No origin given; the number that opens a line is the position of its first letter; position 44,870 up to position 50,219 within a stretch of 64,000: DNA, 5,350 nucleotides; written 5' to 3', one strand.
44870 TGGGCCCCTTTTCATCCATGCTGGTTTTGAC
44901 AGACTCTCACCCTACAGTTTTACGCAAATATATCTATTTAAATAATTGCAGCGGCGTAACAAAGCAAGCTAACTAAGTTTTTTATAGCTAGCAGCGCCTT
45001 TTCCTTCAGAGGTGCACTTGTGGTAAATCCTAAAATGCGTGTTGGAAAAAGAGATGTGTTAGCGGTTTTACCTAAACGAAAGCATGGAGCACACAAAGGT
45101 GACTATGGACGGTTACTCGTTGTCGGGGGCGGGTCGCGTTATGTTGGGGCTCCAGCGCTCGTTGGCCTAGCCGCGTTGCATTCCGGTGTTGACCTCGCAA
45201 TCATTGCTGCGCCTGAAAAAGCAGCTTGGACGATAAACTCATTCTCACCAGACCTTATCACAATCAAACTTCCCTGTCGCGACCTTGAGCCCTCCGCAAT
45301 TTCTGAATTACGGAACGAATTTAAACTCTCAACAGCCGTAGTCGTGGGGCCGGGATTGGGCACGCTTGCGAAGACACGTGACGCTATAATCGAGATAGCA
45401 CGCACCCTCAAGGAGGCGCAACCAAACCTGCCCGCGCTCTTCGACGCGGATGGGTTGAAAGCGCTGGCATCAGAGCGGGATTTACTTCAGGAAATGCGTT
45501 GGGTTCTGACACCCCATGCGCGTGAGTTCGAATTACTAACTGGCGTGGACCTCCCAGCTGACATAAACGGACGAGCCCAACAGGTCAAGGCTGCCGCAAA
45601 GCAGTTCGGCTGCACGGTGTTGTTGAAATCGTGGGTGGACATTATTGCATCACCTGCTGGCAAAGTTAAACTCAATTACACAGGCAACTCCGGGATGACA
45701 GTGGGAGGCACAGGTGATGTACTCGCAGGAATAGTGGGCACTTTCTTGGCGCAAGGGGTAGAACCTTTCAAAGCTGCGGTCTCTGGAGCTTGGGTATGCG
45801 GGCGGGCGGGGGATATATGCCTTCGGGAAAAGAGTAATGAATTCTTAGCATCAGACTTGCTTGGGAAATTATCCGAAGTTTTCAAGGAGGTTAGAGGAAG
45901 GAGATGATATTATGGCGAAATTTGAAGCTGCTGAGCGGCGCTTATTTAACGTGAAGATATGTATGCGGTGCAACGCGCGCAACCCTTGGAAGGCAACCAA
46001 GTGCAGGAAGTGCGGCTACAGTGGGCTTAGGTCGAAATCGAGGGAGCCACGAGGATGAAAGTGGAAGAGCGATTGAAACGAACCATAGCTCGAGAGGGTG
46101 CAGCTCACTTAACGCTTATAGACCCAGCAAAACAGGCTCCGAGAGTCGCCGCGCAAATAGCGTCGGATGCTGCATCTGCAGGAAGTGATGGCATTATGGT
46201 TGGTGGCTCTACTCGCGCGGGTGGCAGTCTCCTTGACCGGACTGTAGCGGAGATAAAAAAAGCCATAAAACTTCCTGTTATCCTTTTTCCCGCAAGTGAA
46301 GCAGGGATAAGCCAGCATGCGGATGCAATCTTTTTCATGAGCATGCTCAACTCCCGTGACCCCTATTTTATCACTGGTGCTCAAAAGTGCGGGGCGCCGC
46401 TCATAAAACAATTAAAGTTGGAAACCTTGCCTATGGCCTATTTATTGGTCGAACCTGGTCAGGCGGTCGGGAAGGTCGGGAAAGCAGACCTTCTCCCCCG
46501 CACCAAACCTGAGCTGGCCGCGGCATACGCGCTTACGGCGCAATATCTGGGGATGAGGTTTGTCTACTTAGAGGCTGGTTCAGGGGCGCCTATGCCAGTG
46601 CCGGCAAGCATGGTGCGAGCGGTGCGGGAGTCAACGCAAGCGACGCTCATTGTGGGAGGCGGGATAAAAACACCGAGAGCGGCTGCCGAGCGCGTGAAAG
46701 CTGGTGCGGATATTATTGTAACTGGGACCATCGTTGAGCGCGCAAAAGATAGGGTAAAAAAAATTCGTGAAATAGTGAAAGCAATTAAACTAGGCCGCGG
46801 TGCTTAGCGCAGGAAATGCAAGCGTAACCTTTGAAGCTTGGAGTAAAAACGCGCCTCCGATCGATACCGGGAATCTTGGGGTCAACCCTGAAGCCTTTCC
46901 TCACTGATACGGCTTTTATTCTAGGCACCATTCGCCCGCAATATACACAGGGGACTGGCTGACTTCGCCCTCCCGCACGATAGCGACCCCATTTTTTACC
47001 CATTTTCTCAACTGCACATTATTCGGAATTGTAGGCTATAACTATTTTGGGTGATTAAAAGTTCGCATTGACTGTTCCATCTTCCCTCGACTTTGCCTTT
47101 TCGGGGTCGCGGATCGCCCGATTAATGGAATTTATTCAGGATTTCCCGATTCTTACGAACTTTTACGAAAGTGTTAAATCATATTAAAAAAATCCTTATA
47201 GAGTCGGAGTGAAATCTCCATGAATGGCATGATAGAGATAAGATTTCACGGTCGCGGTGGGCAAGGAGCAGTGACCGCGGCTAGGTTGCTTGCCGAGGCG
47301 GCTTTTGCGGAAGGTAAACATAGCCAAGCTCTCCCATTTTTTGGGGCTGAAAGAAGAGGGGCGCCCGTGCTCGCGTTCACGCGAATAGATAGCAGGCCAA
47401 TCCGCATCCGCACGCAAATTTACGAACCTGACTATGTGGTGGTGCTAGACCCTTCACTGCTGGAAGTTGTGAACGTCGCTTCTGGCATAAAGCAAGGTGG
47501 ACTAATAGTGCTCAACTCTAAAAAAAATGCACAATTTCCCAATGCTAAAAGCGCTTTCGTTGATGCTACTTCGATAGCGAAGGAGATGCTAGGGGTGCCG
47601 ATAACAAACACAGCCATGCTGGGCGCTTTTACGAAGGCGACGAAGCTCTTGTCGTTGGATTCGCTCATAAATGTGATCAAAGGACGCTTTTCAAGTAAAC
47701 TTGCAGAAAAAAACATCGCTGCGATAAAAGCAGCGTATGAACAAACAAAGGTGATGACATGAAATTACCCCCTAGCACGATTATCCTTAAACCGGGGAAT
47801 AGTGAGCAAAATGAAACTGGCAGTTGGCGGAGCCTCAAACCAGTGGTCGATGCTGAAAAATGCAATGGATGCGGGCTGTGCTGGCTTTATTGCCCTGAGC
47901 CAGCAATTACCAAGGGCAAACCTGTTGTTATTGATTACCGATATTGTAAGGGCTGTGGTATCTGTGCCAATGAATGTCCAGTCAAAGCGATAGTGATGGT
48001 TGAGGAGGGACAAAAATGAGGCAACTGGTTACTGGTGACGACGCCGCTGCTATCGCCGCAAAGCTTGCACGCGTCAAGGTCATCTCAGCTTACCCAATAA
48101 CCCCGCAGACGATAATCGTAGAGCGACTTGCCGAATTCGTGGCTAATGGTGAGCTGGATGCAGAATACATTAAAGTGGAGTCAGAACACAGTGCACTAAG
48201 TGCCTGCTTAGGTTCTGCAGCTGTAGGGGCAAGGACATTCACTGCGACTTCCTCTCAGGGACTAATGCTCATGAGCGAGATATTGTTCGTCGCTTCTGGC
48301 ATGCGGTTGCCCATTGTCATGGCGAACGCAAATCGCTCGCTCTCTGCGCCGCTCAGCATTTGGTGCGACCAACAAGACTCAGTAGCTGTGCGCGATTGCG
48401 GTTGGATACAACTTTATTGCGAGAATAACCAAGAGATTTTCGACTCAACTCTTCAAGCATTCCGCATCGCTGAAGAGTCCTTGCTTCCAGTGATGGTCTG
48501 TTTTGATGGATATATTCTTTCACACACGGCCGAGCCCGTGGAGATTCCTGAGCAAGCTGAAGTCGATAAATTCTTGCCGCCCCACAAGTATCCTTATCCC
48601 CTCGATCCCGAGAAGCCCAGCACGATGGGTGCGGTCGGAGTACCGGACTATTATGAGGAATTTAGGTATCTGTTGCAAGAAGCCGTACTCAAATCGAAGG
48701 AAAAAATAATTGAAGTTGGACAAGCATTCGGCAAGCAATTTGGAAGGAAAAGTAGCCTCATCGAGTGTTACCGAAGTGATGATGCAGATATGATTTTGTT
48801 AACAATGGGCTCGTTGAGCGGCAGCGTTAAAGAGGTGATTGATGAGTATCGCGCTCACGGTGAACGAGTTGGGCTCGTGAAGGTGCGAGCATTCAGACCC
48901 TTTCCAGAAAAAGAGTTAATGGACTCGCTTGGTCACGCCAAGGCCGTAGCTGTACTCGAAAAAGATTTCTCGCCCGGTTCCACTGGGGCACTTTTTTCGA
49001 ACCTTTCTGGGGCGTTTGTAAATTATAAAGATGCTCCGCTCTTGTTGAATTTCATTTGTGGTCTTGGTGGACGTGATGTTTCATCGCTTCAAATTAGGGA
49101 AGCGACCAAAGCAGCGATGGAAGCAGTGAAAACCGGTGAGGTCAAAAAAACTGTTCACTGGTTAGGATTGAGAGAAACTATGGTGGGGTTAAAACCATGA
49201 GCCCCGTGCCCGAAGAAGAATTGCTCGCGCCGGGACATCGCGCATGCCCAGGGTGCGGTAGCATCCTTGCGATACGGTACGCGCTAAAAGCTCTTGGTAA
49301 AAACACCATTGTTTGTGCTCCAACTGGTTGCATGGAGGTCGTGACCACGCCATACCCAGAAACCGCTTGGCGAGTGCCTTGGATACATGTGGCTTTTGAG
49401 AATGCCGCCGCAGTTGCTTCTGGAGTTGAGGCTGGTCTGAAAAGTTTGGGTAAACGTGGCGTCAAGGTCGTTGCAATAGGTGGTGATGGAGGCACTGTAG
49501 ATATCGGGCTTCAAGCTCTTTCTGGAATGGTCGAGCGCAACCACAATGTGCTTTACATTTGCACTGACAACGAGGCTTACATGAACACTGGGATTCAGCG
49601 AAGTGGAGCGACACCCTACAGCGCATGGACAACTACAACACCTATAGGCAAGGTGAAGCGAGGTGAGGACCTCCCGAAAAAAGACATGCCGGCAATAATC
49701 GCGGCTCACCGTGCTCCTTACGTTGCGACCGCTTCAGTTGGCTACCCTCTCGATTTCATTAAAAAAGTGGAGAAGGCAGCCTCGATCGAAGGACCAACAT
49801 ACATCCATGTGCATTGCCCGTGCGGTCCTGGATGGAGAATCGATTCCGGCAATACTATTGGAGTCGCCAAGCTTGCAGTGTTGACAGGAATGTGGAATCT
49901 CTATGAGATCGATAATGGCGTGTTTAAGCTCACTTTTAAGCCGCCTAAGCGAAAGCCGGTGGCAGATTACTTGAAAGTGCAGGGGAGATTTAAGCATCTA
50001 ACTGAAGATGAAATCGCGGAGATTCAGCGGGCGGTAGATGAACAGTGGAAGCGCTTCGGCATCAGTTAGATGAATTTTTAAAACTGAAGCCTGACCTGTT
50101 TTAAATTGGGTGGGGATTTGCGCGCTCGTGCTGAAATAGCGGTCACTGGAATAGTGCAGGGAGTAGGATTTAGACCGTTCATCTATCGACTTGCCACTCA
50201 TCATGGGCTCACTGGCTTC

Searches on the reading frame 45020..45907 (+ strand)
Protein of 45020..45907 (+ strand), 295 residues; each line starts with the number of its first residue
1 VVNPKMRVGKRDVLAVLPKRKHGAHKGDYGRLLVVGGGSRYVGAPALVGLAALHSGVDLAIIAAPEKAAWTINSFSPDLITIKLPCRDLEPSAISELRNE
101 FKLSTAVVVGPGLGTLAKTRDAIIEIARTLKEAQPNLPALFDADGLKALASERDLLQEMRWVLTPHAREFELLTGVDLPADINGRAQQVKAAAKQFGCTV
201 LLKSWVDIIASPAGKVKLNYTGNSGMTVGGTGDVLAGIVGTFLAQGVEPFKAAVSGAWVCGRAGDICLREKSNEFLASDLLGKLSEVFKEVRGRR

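Call 35: search_protein_families(library=pfam, proteins=[window:45020-45907:+], max_evalue=0.00001)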
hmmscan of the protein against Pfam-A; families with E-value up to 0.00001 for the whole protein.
window:45020-45907:+ (295 aa): 2 families
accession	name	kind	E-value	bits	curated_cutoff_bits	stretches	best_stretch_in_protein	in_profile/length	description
PF01256.23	Carb_kinase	-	4.9e-51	174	27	1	32-281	1-237/242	NAD(P)H-hydrate dehydratase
PF02110.20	HK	-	1e-06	28.7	27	1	167-290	122-247/247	Hydroxyethylthiazole kinase family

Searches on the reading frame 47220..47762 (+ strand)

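Call 36: search_protein_families(library=pfam, proteins=[window:47220-47762:+], max_evalue=0.00001)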
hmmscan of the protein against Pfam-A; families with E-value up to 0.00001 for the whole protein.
window:47220-47762:+ (180 aa): 1 family
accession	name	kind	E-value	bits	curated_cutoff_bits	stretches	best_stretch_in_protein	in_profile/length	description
PF01558.24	POR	-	1.6e-45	155.8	27.4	1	13-174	1-173/173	Pyruvate ferredoxin/flavodoxin oxidoreductase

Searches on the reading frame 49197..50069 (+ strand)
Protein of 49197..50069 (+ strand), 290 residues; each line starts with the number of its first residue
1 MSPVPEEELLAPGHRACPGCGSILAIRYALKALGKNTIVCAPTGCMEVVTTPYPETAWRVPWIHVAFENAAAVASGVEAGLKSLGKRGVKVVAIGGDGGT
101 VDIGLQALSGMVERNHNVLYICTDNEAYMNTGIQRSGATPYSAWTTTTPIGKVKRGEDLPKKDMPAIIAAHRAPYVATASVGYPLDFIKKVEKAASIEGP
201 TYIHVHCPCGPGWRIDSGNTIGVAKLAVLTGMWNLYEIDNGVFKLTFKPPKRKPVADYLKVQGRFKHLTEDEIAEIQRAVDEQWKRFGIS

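Call 36: search_protein_families(library=pfam, proteins=[window:49197-50069:+], max_evalue=0.00001)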
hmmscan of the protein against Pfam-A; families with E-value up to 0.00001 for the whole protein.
window:49197-50069:+ (290 aa): 1 family
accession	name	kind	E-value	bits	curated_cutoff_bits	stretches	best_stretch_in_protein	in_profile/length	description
PF02775.26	TPP_enzyme_C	-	1.4e-22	80.5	21.9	1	43-205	2-151/151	Thiamine pyrophosphate enzyme, C-terminal TPP binding domain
